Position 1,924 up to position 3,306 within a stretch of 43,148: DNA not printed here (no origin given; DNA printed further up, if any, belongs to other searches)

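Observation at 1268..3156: AtzD/barbiturase-family ring-opening amidohydrolase translationally coupled to a two-cysteine maleate-isomerase/AMDase-like enzyme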

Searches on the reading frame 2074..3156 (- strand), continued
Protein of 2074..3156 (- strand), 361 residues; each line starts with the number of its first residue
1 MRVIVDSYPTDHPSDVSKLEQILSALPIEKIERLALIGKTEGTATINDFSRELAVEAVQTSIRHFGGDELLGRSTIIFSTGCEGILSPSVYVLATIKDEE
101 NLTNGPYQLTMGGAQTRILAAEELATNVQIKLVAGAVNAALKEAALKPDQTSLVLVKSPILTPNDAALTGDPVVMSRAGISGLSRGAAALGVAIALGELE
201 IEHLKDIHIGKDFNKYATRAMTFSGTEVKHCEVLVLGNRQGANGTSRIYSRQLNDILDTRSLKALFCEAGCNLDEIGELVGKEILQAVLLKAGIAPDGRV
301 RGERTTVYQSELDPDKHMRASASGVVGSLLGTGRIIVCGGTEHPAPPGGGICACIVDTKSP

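Call 21: find_encoding_contigs(protein=P0017, flank=10000, max_places=3)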
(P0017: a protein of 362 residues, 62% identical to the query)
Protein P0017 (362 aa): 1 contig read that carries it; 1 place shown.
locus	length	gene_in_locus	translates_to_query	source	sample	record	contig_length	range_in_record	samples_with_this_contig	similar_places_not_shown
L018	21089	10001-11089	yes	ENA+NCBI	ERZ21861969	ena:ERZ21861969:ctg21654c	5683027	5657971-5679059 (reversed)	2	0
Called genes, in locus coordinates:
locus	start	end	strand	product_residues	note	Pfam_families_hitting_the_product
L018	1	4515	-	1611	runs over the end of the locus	PF20579:LapA (faint), PF03160:Calx-beta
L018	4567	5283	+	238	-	-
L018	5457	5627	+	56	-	-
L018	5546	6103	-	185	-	-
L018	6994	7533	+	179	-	-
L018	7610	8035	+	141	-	PF14236:DruA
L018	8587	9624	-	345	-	PF04313:HSDR_N (faint)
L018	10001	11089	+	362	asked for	PF09663:Amido_AtzD_TrzD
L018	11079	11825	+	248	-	PF01177:Asp_Glu_race, PF17645:Amdase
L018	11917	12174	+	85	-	PF22513:FitA-like_RHH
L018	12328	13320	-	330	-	PF02423:OCD_Mu_crystall, PF01488:Shikimate_DH (weak)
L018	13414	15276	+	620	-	PF06808:DctM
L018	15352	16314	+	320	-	PF16868:NMT1_3, PF09084:NMT1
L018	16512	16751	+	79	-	-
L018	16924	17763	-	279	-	PF01695:IstB_IS21, PF00308:Bac_DnaA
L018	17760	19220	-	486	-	-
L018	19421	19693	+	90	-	-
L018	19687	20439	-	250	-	PF00497:SBP_bac_3, PF10613:Lig_chan-Glu_bd (weak)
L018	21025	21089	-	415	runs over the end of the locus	PF14319:Zn_Tnp_IS91, PF04986:Y2_Tnp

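Call 22: find_encoding_contigs(protein=P0045, flank=10000, max_places=2)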
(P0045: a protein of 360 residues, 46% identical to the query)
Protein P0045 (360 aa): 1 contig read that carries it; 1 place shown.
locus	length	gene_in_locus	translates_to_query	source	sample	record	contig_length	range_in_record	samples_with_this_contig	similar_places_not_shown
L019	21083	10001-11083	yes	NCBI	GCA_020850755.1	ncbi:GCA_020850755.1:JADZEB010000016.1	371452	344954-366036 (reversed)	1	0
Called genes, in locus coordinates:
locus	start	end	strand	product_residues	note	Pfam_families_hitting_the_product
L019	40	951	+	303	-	PF03401:TctC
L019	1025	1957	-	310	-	PF02826:2-Hacid_dh_C (weak), PF03446:NAD_binding_2, PF03807:F420_oxidored (faint), PF14833:NAD_binding_11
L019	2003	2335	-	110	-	PF02627:CMD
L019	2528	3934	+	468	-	PF03972:MmgE_PrpD_N, PF19305:MmgE_PrpD_C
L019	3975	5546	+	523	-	PF00496:SBP_bac_5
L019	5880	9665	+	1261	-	-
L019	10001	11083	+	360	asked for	PF09663:Amido_AtzD_TrzD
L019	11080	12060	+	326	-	PF02423:OCD_Mu_crystall, PF01488:Shikimate_DH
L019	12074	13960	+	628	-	PF06808:DctM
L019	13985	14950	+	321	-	PF16868:NMT1_3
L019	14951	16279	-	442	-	PF01425:Amidase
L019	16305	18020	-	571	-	PF01019:G_glu_transpept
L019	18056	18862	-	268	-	PF02633:Creatininase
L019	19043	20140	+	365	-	PF02030:Lipoprotein_8 (weak), PF01547:SBP_bac_1, PF13416:SBP_bac_8, PF13531:SBP_bac_11 (faint), PF13343:SBP_bac_6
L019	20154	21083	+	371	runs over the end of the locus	PF00005:ABC_tran, PF13304:AAA_21 (faint), PF08402:TOBE_2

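Call 23: find_encoding_contigs(protein=P0051, flank=10000, max_places=4)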
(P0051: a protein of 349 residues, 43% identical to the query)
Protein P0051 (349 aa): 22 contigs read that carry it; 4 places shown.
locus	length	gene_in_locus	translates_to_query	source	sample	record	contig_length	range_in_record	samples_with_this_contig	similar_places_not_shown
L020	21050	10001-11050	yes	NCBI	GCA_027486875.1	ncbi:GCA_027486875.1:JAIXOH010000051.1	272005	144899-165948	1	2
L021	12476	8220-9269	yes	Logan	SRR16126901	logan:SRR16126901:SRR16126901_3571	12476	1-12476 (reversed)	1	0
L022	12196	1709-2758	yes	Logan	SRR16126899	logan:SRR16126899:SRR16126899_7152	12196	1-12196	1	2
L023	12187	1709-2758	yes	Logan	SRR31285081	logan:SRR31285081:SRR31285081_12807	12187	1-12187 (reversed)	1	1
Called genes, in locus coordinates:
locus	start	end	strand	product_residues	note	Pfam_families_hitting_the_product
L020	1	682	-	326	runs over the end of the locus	PF04166:PdxA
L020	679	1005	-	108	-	PF00355:Rieske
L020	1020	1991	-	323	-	PF03401:TctC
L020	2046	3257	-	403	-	PF01266:DAO (faint), PF07992:Pyr_redox_2, PF13241:NAD_binding_7 (faint), PF00070:Pyr_redox, PF14759:Reductase_C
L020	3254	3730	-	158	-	-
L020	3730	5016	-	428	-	PF00355:Rieske, PF19301:LigXa_C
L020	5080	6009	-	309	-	PF01180:DHO_dh, PF01207:Dus (faint), PF03060:NMO (weak)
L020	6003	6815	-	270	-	PF10418:DHODB_Fe-S_bind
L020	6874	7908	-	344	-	PF02423:OCD_Mu_crystall, PF01488:Shikimate_DH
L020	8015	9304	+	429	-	PF04389:Peptidase_M28 (faint), PF01546:Peptidase_M20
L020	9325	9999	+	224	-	PF00156:Pribosyltran (weak)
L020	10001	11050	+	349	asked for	PF09663:Amido_AtzD_TrzD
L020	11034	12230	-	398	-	PF01425:Amidase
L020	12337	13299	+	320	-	PF03401:TctC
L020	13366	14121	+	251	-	PF00106:adh_short, PF01370:Epimerase (weak), PF08659:KR (weak), PF13561:adh_short_C2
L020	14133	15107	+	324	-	PF03401:TctC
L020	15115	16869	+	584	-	PF02776:TPP_enzyme_N, PF00205:TPP_enzyme_M, PF02775:TPP_enzyme_C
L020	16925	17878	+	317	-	PF03401:TctC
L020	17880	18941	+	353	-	PF00389:2-Hacid_dh, PF02826:2-Hacid_dh_C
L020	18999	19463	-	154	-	PF13474:SnoaL_3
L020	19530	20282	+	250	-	PF00106:adh_short, PF08659:KR, PF13561:adh_short_C2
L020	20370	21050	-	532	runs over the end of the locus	PF00496:SBP_bac_5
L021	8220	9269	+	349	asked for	PF09663:Amido_AtzD_TrzD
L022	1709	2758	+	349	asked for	PF09663:Amido_AtzD_TrzD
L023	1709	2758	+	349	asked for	PF09663:Amido_AtzD_TrzD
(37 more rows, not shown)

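Call 24: find_encoding_contigs(protein=P0069, flank=10000, max_places=3)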
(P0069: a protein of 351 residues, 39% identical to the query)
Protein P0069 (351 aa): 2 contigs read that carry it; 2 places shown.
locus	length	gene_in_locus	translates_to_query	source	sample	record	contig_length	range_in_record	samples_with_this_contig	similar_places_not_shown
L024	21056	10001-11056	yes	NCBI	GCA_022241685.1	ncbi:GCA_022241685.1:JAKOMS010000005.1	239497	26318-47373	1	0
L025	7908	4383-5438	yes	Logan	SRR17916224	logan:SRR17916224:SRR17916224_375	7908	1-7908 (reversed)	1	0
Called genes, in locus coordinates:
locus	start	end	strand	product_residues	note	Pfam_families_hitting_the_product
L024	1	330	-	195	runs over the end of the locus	PF00440:TetR_N, PF17938:TetR_C_29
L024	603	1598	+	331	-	PF13379:NMT1_2 (weak), PF09084:NMT1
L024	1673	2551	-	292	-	PF00070:Pyr_redox (faint), PF01266:DAO (faint), PF03486:HI0933_like (faint), PF07992:Pyr_redox_2, PF13450:NAD_binding_8 (faint), PF13738:Pyr_redox_3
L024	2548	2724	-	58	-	-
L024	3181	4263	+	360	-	PF00487:FA_desaturase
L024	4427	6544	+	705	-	PF00199:Catalase, PF06628:Catalase-rel, PF18011:Catalase_C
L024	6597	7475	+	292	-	PF04391:DUF533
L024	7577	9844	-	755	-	PF01315:Ald_Xan_dh_C, PF02738:MoCoBD_1, PF20256:MoCoBD_2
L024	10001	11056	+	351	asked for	PF09663:Amido_AtzD_TrzD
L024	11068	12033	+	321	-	PF02423:OCD_Mu_crystall, PF01488:Shikimate_DH (weak), PF03807:F420_oxidored (weak)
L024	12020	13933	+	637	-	PF06808:DctM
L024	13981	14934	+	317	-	PF16868:NMT1_3, PF09084:NMT1 (weak)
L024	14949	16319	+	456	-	PF01425:Amidase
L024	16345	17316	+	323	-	PF12844:HTH_19, PF13560:HTH_31, PF01381:HTH_3, PF13443:HTH_26 (weak)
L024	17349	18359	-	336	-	PF01595:CNNM, PF00571:CBS (weak)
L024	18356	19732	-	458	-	PF01595:CNNM, PF00571:CBS, PF03471:CorC_HlyC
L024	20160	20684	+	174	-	PF04608:PgpA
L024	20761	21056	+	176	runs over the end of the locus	PF07638:Sigma70_ECF (weak), PF22029:PhyR_sigma2, PF04542:Sigma70_r2, PF08281:Sigma70_r4_2, PF04545:Sigma70_r4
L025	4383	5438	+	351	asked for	PF09663:Amido_AtzD_TrzD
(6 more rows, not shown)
